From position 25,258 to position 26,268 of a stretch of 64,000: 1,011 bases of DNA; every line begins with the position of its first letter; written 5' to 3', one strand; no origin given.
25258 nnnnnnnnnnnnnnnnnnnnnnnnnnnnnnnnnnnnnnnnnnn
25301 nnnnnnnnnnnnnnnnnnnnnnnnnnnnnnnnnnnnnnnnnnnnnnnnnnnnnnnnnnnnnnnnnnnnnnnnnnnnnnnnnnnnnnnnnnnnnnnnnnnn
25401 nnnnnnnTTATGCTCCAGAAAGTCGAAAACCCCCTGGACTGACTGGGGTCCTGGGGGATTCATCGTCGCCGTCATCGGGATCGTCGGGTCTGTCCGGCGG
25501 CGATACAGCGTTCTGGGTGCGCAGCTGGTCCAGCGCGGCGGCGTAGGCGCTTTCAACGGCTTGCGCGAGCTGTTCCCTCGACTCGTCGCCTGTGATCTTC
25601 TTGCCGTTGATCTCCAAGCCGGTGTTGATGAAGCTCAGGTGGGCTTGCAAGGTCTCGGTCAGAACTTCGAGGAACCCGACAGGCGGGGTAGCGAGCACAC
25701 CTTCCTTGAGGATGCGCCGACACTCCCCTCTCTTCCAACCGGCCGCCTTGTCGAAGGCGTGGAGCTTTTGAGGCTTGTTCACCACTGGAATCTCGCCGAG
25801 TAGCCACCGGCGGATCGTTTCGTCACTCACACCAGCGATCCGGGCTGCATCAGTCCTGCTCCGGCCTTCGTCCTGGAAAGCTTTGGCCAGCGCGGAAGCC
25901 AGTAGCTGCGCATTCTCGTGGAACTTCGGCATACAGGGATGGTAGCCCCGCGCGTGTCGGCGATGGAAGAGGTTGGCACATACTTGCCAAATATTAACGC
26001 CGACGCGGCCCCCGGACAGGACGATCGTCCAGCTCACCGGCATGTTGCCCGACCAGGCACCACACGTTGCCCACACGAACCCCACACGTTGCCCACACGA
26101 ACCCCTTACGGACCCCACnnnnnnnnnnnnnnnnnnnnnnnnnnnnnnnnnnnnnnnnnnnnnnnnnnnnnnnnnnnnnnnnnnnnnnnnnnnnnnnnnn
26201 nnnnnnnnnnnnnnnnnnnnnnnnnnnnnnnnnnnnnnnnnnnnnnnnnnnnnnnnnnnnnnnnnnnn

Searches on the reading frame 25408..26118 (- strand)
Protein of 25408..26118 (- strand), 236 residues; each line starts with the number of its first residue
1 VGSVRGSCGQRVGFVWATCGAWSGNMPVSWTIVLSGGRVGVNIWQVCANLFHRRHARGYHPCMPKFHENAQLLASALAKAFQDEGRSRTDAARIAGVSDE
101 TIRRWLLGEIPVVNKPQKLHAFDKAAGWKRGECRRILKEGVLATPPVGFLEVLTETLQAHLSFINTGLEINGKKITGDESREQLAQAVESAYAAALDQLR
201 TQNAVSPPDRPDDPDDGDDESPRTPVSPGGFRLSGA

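Call 53: search_protein_families(library=pfam, proteins=[window:25408-26118:-], max_evalue=0.01)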
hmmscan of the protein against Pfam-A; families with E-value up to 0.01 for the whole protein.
window:25408-26118:- (236 aa): 4 families
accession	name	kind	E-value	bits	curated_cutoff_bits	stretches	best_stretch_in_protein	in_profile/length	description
PF13542.12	HTH_Tnp_ISL3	-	0.00068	19.5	27.4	1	85-106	27-47/51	Helix-turn-helix domain of transposase family ISL3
PF13518.12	HTH_28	-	0.00087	19.8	25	1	84-106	11-33/52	Helix-turn-helix domain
PF13560.12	HTH_31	-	0.0018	19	27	1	83-127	12-55/64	Helix-turn-helix domain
PF01381.28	HTH_3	-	0.0096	16.4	23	0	79-109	3-33/55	Helix-turn-helix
